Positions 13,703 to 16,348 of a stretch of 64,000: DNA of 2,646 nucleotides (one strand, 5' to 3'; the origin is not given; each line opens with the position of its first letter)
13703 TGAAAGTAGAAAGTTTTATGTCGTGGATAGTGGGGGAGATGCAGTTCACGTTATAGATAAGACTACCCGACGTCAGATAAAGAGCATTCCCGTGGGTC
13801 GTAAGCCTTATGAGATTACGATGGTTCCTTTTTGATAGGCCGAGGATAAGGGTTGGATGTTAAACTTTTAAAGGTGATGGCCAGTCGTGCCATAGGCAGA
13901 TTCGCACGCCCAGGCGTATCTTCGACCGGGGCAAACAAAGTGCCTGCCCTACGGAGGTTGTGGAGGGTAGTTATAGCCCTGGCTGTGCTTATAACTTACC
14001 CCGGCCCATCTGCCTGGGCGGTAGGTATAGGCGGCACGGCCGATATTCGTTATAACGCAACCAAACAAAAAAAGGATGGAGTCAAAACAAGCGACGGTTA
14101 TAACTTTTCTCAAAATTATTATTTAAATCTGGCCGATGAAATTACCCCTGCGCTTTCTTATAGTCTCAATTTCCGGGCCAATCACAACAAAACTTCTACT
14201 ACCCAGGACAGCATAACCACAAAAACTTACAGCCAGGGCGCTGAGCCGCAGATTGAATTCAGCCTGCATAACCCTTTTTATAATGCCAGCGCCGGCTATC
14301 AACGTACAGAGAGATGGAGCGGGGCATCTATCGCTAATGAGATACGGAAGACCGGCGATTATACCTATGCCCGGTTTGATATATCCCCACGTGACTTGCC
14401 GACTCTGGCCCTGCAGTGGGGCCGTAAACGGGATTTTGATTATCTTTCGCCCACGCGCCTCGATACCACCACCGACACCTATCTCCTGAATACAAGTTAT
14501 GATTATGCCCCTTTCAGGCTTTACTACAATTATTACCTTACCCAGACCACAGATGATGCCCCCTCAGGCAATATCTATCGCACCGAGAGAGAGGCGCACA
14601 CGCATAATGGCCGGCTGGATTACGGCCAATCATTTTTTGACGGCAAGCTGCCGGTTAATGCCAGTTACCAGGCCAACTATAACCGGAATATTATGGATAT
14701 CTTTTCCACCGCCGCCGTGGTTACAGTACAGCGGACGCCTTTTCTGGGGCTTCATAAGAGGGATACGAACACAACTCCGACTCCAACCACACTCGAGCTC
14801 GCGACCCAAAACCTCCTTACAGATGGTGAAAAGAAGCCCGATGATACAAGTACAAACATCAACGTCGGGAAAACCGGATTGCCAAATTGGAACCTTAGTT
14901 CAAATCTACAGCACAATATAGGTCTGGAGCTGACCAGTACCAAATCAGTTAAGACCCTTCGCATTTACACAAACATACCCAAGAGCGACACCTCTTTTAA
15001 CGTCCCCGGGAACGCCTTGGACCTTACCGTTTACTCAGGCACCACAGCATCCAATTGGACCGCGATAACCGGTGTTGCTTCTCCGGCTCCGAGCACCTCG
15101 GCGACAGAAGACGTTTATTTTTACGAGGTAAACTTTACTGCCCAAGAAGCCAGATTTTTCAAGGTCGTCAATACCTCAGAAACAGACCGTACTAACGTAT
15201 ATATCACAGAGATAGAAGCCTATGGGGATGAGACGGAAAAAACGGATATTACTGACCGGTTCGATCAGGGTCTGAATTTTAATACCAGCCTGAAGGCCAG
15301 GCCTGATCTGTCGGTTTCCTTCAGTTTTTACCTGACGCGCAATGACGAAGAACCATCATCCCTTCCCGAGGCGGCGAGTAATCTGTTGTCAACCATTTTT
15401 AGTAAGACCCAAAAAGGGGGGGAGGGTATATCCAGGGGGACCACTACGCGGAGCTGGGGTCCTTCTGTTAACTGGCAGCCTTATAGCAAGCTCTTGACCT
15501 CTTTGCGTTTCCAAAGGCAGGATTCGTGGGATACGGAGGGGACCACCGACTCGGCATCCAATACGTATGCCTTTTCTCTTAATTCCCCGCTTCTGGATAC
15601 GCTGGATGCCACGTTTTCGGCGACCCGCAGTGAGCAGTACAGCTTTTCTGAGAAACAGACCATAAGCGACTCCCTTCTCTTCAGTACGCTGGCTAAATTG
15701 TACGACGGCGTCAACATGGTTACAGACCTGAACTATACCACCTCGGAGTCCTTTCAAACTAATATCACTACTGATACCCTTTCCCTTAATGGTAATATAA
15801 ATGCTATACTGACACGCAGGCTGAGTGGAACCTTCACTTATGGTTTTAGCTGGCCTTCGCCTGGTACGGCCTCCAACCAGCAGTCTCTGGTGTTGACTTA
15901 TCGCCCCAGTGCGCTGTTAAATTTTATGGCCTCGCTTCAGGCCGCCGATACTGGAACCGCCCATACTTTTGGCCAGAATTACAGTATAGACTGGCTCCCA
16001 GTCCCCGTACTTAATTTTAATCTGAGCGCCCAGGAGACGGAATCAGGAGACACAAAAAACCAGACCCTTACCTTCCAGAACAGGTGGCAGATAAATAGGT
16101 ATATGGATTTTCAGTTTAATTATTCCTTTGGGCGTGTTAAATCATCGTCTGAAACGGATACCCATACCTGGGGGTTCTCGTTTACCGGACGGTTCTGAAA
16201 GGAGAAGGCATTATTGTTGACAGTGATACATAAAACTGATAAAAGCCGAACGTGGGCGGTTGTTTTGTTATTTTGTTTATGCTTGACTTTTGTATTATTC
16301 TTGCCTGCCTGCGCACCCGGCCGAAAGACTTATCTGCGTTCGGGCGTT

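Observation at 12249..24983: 12.7-kb co-directional envelope cluster: candidate extracellular electron-transfer / surface conduit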

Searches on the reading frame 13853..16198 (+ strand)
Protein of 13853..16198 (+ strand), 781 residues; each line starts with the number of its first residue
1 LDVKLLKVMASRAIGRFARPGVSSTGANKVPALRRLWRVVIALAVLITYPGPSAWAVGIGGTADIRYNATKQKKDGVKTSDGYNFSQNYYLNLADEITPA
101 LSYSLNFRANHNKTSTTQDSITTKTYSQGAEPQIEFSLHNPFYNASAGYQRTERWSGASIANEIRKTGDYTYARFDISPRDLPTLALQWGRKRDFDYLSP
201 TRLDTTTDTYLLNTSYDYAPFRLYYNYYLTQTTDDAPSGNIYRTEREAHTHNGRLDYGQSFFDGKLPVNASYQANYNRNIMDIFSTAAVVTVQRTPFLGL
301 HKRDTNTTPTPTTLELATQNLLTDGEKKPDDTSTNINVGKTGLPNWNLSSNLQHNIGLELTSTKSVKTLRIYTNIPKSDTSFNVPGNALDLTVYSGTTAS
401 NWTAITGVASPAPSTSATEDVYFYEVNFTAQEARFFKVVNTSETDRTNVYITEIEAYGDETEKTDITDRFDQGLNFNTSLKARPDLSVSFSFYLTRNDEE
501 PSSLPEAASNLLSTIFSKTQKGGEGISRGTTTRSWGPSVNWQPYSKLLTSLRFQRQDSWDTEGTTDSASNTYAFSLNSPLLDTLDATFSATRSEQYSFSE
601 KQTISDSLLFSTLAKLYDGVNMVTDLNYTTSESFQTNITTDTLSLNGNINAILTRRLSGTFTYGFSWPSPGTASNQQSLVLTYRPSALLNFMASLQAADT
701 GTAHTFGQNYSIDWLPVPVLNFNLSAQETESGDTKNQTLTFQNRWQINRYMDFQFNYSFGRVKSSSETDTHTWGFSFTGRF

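Call 4: search_protein_families(library=pfam, proteins=[window:13853-16198:+], max_evalue=0.01)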
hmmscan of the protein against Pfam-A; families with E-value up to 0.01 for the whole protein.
window:13853-16198:+ (781 aa): 0 families

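Call 5: search_protein_families(library=ncbifam, proteins=[window:13853-16198:+], max_evalue=0.01)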
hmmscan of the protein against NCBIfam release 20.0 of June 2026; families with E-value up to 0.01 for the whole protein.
window:13853-16198:+ (781 aa): 0 families

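Call 15: find_homologous_proteins(query=window:13853-16198:+)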
Query window:13853-16198:+ (781 aa): 25 proteins with E <= 0.001 among 8000 candidates.
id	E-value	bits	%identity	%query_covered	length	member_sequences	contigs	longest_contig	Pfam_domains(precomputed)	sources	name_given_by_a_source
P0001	0.0e+0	1751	100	100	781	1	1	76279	-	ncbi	ncbi:MAG: hypothetical protein AB1487_01095 [Thermodesulfobacteriota bacterium]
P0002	0.0e+0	1491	86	100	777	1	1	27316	-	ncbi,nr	ncbi:MAG: hypothetical protein Q8O04_06940 [Deltaproteobacteria bacterium]|nr:hypothetical protein [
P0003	0.0e+0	1483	86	100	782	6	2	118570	-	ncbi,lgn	ncbi:MAG: hypothetical protein AB1711_04750 [Thermodesulfobacteriota bacterium]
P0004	0.0e+0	1471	87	100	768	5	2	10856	-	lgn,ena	-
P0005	0.0e+0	1452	86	100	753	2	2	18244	-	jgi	-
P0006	0.0e+0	1446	84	100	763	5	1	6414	-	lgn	-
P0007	0.0e+0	1426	85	100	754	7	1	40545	-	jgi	-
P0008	0.0e+0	1406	82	100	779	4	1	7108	-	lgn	-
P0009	0.0e+0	1384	84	99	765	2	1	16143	-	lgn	-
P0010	2.6e-269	914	57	92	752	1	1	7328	-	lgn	-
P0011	1.4e-261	888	55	96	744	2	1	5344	-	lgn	-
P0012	4.2e-258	877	56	95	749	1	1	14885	-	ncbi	-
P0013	7.6e-251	853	54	95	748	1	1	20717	-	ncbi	ncbi:MAG: hypothetical protein V1736_09565 [Pseudomonadota bacterium]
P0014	8.5e-132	459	37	95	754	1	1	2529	-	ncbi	-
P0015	6.7e-124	433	35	93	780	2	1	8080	-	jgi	jgi:hypothetical protein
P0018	1.3e-94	336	31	96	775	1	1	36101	-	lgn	-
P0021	3.1e-49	186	29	53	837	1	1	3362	PF22633.4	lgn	-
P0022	8.3e-37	145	26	93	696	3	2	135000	-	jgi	jgi:hypothetical protein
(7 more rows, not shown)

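Call 16: find_encoding_contigs(protein=P0013, flank=10000, max_places=2)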
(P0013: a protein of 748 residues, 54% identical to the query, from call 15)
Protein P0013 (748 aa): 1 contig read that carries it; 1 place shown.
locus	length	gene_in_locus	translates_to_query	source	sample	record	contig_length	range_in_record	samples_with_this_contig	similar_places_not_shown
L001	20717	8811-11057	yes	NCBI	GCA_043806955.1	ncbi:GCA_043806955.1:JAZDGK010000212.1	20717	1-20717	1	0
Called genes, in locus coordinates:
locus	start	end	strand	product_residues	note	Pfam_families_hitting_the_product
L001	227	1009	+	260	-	PF27129:FapBC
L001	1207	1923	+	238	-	PF13529:Peptidase_C39_2 (weak), PF03412:Peptidase_C39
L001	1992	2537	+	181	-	-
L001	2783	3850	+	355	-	PF27129:FapBC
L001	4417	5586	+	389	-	PF17170:DUF5128 (faint), PF01436:NHL (faint)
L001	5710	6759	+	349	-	PF09699:Paired_CXXCH_1 (faint), PF14522:Cytochrome_C7 (faint)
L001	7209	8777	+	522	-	PF10282:Lactonase (faint), PF21783:YNCE (faint)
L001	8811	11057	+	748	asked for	-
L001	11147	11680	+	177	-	-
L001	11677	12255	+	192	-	-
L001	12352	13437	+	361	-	-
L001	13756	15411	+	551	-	PF00639:Rotamase (faint), PF13145:Rotamase_2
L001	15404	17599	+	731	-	-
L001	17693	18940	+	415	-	PF02085:Cytochrom_CIII (faint), PF14522:Cytochrome_C7 (faint), PF14537:Cytochrom_c3_2 (faint), PF22113:Mtrc-MtrF_II-IV_dom (faint), PF22678:Cytochrom_c_NrfB-like (faint), PF09699:Paired_CXXCH_1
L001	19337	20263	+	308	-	PF17170:DUF5128 (faint), PF01436:NHL (weak)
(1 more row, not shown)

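Call 17: find_encoding_contigs(protein=P0018, flank=10000, max_places=2)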
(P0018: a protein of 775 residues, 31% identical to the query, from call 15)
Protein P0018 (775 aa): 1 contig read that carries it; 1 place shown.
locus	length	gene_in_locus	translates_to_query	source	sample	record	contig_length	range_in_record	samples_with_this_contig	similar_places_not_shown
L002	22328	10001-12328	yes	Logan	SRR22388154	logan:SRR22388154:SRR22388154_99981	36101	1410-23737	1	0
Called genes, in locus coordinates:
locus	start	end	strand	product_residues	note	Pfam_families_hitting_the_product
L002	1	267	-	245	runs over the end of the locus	PF00106:adh_short, PF08659:KR, PF13561:adh_short_C2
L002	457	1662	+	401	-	-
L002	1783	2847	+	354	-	PF22113:Mtrc-MtrF_II-IV_dom (faint), PF09699:Paired_CXXCH_1 (weak)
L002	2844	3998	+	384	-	PF09699:Paired_CXXCH_1 (faint)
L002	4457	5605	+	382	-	PF14522:Cytochrome_C7 (faint), PF09699:Paired_CXXCH_1 (weak)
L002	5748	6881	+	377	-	PF22113:Mtrc-MtrF_II-IV_dom (faint), PF09699:Paired_CXXCH_1 (weak)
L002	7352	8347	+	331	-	PF17170:DUF5128 (faint), PF01436:NHL (weak)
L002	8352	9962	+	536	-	PF10282:Lactonase (faint), PF21783:YNCE (faint)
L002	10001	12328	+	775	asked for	-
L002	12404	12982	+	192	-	-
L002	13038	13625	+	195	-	-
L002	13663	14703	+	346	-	-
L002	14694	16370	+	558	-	PF13623:SurA_N_2 (faint), PF13624:SurA_N_3 (faint), PF13145:Rotamase_2, PF00639:Rotamase, PF13616:Rotamase_3, PF13145:Rotamase_2, PF00639:Rotamase, PF13616:Rotamase_3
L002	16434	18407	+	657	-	-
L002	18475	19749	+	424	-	PF14522:Cytochrome_C7 (faint), PF14537:Cytochrom_c3_2 (faint), PF22678:Cytochrom_c_NrfB-like (faint), PF09699:Paired_CXXCH_1, PF22113:Mtrc-MtrF_II-IV_dom (faint), PF09699:Paired_CXXCH_1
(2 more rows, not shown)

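Call 18: find_encoding_contigs(protein=P0022, flank=10000, max_places=2)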
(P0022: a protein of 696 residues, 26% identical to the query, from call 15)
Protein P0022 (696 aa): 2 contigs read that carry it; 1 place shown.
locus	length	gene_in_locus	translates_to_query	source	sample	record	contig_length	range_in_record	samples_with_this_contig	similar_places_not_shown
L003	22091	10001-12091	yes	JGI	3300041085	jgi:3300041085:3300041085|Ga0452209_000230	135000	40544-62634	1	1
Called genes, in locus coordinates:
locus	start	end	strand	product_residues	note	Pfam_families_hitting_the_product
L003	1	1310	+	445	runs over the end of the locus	PF22113:Mtrc-MtrF_II-IV_dom (faint), PF14522:Cytochrome_C7 (faint), PF09699:Paired_CXXCH_1 (weak)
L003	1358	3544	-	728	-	PF01578:Cytochrom_C_asm, PF16327:CcmF_C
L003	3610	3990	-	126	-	PF03100:CcmE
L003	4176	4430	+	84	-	-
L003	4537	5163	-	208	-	PF01578:Cytochrom_C_asm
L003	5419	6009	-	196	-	PF03379:CcmB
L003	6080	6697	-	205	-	PF00005:ABC_tran, PF13304:AAA_21 (faint)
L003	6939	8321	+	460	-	PF06739:SBBP (faint), PF17170:DUF5128 (faint), PF01436:NHL (weak), PF08239:SH3_3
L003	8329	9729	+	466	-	PF21783:YNCE (faint), PF24684:Vgb_lyase, PF01436:NHL (faint), PF22494:choice_anch_I (faint), PF10282:Lactonase (weak), PF25174:Beta-prop_THOC3 (weak)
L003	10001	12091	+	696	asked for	-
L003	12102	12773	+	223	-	PF13036:LpoB, PF05643:GNA1162-like (weak)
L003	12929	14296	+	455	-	-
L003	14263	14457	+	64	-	-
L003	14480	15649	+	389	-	PF14522:Cytochrome_C7 (faint), PF09699:Paired_CXXCH_1 (weak)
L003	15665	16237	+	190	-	PF00672:HAMP (weak)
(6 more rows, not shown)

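Call 21: find_related_loci(query=A1, collection=genome_contigs, flank=10000)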
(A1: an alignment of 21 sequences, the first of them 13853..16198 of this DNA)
Query A1 (781 aa) in genome_contigs; peptide patterns used: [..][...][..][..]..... (x = any residue, [..] = any of these).
114 stretches matched a pattern; 25 encode a relative of the query (tblastn E <= 1e-3); 25 distinct loci.
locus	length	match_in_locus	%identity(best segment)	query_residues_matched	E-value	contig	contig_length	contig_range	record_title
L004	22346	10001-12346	86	1-781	0e+0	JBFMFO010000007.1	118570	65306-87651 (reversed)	MAG: Thermodesulfobacteriota bacterium isolate MAG273 MAG273_7, whole genome shotgun sequence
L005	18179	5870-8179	86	4-781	0e+0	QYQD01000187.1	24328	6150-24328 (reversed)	MAG: Deltaproteobacteria bacterium isolate PowLak16_MAG11 c_000000019949, whole genome shotgun sequence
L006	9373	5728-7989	85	1-781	0e+0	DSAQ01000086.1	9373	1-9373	MAG TPA_asm: Proteobacteria bacterium isolate SpSt-1152 Ga0129302_1004334, whole genome shotgun sequence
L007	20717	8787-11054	54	28-781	0e+0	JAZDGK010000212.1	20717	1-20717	MAG: Pseudomonadota bacterium isolate MEGAHIT-group-0.260 k141_2676389, whole genome shotgun sequence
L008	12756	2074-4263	37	54-781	2e-133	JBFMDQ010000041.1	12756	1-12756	MAG: Nitrospirota bacterium isolate MAG223 MAG223_41, whole genome shotgun sequence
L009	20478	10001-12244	35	39-781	2e-124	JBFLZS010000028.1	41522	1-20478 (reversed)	MAG: Nitrospirota bacterium isolate MAG117 MAG117_28, whole genome shotgun sequence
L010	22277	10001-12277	36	29-781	6e-126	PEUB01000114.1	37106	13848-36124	MAG: Nitrospirae bacterium CG02_land_8_20_14_3_00_41_53 CG02_land_8_20_14_3.00_150_scaffold_1656_c, whole genome shotgun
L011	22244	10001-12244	35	36-781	7e-120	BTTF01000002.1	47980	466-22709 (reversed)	MAG: Bacterium Idc_ex_meta_mg7 DNA, NODE_18_47980_cov_39.809427, whole genome shotgun sequence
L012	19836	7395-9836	34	3-781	1e-118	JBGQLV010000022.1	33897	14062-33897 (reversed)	MAG: Thermodesulfovibrionia bacterium isolate OBJ2_061818_150_9 k141_1032295_length_33897_cov_18.0052, whole genome shot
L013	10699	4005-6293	34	30-781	3e-117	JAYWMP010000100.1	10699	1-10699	MAG: Nitrospirota bacterium isolate DY22_TVG17_BIN105 k141_490129, whole genome shotgun sequence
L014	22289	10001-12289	33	30-781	3e-116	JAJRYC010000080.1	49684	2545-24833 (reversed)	MAG: Nitrospirae bacterium isolate Dive96_bin3.242 k141_2691152, whole genome shotgun sequence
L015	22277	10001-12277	34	37-781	5e-112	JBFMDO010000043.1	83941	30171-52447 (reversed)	MAG: Nitrospirota bacterium isolate MAG221 MAG221_43, whole genome shotgun sequence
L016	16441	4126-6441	32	28-781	8e-110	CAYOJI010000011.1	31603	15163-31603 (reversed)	MAG TPA_asm: uncultured Nitrospiraceae bacterium isolate binchicken_co40_94 genome assembly, contig: NODE_980_length_316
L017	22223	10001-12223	33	51-781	2e-106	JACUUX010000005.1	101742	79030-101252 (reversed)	MAG: Nitrospirae bacterium isolate Kmv42 NODE_49_length_101742_cov_90.634742, whole genome shotgun sequence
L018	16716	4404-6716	32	28-781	9e-107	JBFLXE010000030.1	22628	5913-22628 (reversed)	MAG: Nitrospirota bacterium isolate MAG050 MAG050_30, whole genome shotgun sequence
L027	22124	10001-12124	25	35-781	2e-41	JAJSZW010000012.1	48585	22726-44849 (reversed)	MAG: Deltaproteobacteria bacterium isolate SM7059A Ga0402080_034, whole genome shotgun sequence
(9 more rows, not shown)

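Call 34: predict_structure(alignment_id=A1)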
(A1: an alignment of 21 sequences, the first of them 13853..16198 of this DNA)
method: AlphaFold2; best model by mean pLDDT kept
length: 781 residues; sequences in the alignment: 21
mean_pLDDT: 78.3   pTM: 0.59
mean pLDDT of the five models: 78.3, 75.7, 74.4, 74.2, 71.7
residues with pLDDT >= 90: 367; 70-90: 189; 50-70: 112; < 50: 113
segments of 3 or more residues with pLDDT < 50: 1-34, 47-56, 159-161, 289-354
pLDDT, mean of each block of 10 residues (from residue 1): 29 30 33 54 50 52 95 89 95 88 93 90 89 94 94 74 76 93 92 79 86 93 96 77 90 96 92 96 69 39 31 26 27 30 36 52 70 71 65 70 69 60 78 72 57 62 81 96 93 94 88 85 69 96 89 95 90 90 88 95 96 89 95 90 96 91 94 93 92 93 88 89 95 93 86 95 94 93 74
secondary structure, 60 per line:
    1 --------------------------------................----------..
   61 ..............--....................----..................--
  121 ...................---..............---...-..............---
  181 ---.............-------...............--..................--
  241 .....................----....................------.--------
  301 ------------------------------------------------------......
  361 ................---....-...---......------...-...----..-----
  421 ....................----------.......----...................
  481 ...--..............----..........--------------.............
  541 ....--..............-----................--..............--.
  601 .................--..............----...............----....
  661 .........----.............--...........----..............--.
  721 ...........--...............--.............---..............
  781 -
elements in order (helices of 4 or more, strands of 3 or more residues): H33-48 E59-74 E77-96 E101-118 E121-139 E143-156 E164-177 E184-196 E204-218 E221-238 E241-261 E266-285 E355-376 H380-383 E391-396 E403-405 E407-409 E421-440 E451-457 E462-483 E486-499 H504-513 E528-544 E547-560 E566-581 E584-597 E600-617 E620-633 E638-652 E657-669 E674-686 E689-699 E704-717 E720-731 E734-748 E751-763 E767-780

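Call 39: fold_search(model_id=the predicted structure, library=pdb)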
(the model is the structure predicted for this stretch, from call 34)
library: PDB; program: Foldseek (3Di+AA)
matches with E <= 10: 802; with E <= 0.001: 275
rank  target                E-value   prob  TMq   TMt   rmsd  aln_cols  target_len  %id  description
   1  6r2q_B                7.3e-11  1.00  0.36  0.42  14.4       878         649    8  Structure of the Mtr complex (released 2020-04-22)
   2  5fok_B                2.7e-10  1.00  0.19  0.22  20.6       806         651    9  Crystal structure of the siderophore receptor PiuA from Pseudomonas aeruginosa (released 2016-05-11)
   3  5fok_A                6.8e-10  1.00  0.22  0.24  20.5       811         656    9  Crystal structure of the siderophore receptor PiuA from Pseudomonas aeruginosa (released 2016-05-11)
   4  1xkw                  7.8e-10  1.00  0.22  0.25  19.3       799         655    8  Pyochelin outer membrane receptor FptA from Pseudomonas aeruginosa (released 2005-10-04)
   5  6bpn                  1.5e-09  1.00  0.20  0.22  21.5       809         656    9  The crystal structure of the Ferric-Catecholate import receptor Fiu from E. coli K12: Open form (C2221) (released 2018-11-28)
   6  6bpm_A                2.0e-09  1.00  0.18  0.19  22.6       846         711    8  The crystal structure of the Ferric-Catecholate import receptor Fiu from K12 E. coli: Closed form (C21) (released 2018-11-28)
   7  5nec_B                4.0e-09  1.00  0.21  0.24  20.9       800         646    8  Crystal structure of the siderophore receptor PiuD from Pseudomonas aeruginosa (released 2018-02-07)
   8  2hdi_A                1.2e-08  1.00  0.25  0.29  15.6       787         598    6  Crystal structure of the Colicin I receptor Cir from E.coli in complex with receptor binding domain of Colicin Ia. (released 2007-05-08)
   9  5fp1                  1.3e-08  1.00  0.21  0.22  20.7       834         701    8  Crystal structure of the siderophore receptor PiuA from Acinetobacter baumannii (released 2016-05-11)
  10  5nec_A                1.9e-08  1.00  0.22  0.25  18.9       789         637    9  Crystal structure of the siderophore receptor PiuD from Pseudomonas aeruginosa (released 2018-02-07)
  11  5fp2_B                3.7e-08  1.00  0.27  0.35  14.3       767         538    7  Crystal structure of the siderophore receptor PirA from Pseudomonas aeruginosa (released 2015-12-09)
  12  9a3c_MODEL_1_A        3.7e-08  1.00  0.22  0.22  20.5       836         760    9  Model of E. coli Fiu by in-cell photo-crosslinking MS and deep learning (released 2023-02-24)
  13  2hdf                  5.2e-08  1.00  0.28  0.35  16.0       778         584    7  Crystal structure of the Colicin I receptor Cir from E.coli (released 2007-05-08)
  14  4rdr                  6.2e-08  1.00  0.27  0.29  19.8       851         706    8  Structure of the bacterial Zn-transporter ZnuD from Neisseria meningitidis (locked conformation bound to zinc and cadmiu (released 2015-08-19)
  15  1nqe                  7.9e-08  1.00  0.24  0.31  16.2       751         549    6  OUTER MEMBRANE COBALAMIN TRANSPORTER (BTUB) FROM E. COLI (released 2003-04-29)
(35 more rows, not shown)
